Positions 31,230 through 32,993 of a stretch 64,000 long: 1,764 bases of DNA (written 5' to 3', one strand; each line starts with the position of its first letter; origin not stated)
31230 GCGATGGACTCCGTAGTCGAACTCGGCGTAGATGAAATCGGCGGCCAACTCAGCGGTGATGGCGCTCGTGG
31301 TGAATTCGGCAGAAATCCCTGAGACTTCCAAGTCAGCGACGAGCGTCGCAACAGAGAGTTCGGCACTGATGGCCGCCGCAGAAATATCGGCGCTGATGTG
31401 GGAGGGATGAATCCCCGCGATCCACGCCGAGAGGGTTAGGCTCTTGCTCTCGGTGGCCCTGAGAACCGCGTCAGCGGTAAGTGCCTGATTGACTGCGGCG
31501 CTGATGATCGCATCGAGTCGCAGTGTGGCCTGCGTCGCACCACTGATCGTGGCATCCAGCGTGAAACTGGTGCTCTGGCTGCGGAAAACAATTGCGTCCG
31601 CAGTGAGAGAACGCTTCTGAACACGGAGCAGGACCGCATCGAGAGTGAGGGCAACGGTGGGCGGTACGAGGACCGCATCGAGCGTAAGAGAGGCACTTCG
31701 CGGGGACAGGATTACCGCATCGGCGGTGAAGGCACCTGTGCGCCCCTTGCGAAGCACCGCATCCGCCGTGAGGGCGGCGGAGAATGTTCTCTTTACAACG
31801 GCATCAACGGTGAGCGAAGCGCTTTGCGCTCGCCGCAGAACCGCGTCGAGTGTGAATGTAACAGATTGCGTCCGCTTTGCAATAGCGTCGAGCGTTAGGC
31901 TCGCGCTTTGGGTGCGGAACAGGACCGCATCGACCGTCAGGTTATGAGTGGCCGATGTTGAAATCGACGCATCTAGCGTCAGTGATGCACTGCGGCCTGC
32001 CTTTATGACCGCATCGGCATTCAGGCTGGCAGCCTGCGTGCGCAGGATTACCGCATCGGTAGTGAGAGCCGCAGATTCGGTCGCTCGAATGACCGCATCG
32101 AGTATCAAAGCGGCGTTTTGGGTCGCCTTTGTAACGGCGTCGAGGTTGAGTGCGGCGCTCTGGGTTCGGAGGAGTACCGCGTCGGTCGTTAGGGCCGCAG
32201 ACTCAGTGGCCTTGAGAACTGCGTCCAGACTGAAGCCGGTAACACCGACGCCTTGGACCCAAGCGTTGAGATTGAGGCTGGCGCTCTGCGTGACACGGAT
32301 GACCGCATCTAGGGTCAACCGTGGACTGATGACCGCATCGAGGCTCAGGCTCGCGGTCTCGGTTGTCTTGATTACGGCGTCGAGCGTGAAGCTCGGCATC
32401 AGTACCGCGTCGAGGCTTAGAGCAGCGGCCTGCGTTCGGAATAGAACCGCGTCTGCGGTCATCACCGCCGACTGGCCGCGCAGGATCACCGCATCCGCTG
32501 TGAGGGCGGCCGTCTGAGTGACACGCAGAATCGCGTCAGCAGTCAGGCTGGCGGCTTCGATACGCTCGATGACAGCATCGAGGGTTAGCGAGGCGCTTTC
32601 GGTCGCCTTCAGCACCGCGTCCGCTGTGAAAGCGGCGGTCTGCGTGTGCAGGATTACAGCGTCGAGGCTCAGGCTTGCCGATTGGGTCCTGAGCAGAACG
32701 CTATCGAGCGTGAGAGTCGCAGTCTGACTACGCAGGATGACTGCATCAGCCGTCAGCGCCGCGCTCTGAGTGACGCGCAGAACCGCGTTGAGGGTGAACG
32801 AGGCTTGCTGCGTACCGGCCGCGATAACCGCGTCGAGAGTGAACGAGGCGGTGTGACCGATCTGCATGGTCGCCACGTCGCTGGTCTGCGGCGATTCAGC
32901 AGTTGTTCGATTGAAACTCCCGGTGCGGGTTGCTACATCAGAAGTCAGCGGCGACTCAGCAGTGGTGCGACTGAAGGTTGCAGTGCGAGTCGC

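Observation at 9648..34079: Three paralogous fibre proteins built from a 14-residue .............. repeat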

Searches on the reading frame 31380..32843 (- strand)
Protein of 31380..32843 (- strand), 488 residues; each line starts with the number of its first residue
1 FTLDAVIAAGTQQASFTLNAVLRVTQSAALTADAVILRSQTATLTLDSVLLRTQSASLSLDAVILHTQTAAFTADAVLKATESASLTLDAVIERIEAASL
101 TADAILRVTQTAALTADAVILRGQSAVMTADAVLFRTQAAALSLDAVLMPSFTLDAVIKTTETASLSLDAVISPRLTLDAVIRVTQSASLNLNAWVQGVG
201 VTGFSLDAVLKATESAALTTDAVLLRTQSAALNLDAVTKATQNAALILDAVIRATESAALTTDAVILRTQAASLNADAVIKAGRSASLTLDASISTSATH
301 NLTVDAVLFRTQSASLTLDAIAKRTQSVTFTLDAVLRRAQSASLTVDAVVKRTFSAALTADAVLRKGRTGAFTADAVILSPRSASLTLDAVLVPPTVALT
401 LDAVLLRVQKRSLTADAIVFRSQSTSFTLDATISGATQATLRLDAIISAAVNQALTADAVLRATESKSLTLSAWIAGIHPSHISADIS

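Call 35: search_protein_representatives(protein=window:31380-32843:-)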
Query: 488 residues. Proteins with E-value up to 0.001 (for the whole library): 1038; up to 1e-10: 552; up to 1e-30: 146. The best 150 are listed.
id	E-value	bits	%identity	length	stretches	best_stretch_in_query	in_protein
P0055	9.9e-150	515.3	37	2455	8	11-477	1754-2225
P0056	1.6e-134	465.2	42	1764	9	202-380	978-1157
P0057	5.5e-120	417.4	43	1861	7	4-364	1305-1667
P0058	3.5e-115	401.6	46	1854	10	276-392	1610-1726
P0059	2.8e-114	398.6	37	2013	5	5-460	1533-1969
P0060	5.7e-114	397.6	47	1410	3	4-406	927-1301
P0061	4.0e-111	388.2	36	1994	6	1-390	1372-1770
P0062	4.5e-111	388.0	35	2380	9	43-382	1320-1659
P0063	7.1e-110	384.1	37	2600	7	28-465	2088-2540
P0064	8.6e-107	373.9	42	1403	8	1-210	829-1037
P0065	3.5e-100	352.2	39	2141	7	42-378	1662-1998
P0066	5.5e-100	351.6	44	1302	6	273-461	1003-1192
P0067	2.1e-98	346.4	41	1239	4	8-435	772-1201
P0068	3.1e-94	332.6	41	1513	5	249-435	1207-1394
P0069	4.5e-94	332.1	43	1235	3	207-463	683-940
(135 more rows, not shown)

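Call 41: find_encoding_contigs(protein=P0057, flank=10000, max_places=1)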
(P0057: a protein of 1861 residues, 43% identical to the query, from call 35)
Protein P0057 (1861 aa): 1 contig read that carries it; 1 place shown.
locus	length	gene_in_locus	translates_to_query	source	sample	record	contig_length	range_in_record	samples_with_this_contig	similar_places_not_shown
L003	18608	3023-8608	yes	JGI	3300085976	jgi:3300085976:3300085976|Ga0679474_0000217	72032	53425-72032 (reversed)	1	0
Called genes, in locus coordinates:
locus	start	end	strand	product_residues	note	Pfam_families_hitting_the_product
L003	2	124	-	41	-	?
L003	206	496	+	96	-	-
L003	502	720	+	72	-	-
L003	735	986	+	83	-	-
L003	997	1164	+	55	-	PF04964:Flp_Fap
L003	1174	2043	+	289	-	PF01551:Peptidase_M23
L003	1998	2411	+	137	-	-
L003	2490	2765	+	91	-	PF00196:GerE (weak)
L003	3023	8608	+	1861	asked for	-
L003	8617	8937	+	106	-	PF10651:BppU_N (weak)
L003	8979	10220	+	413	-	PF13524:Glyco_trans_1_2, PF13692:Glyco_trans_1_4, PF00534:Glycos_transf_1, PF20706:GT4-conflict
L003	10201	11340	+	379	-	PF04586:Peptidase_S78 (weak)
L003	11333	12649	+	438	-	-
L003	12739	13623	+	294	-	-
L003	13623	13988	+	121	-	-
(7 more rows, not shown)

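Call 50: search_dna_similar(query=window:31380-32843:-, collection=phages, mode=protein, max_rows=25, max_evalue=0.001)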
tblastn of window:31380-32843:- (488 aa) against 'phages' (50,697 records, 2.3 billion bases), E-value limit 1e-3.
No match.

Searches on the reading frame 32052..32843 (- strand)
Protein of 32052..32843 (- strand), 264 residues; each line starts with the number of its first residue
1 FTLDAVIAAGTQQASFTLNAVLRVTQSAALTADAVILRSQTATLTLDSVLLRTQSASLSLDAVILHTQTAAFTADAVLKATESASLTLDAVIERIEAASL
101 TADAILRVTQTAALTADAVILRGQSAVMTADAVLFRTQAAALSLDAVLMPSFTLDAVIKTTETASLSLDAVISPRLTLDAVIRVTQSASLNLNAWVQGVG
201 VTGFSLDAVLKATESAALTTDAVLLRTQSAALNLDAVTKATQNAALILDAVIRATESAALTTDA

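Call 82: search_solved_structures(query=A2, max_evalue=10, show_alignments=2)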
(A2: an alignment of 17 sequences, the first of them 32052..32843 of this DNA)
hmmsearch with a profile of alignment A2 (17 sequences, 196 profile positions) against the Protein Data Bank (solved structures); distinct sequences matched with E-value up to 10: 0.
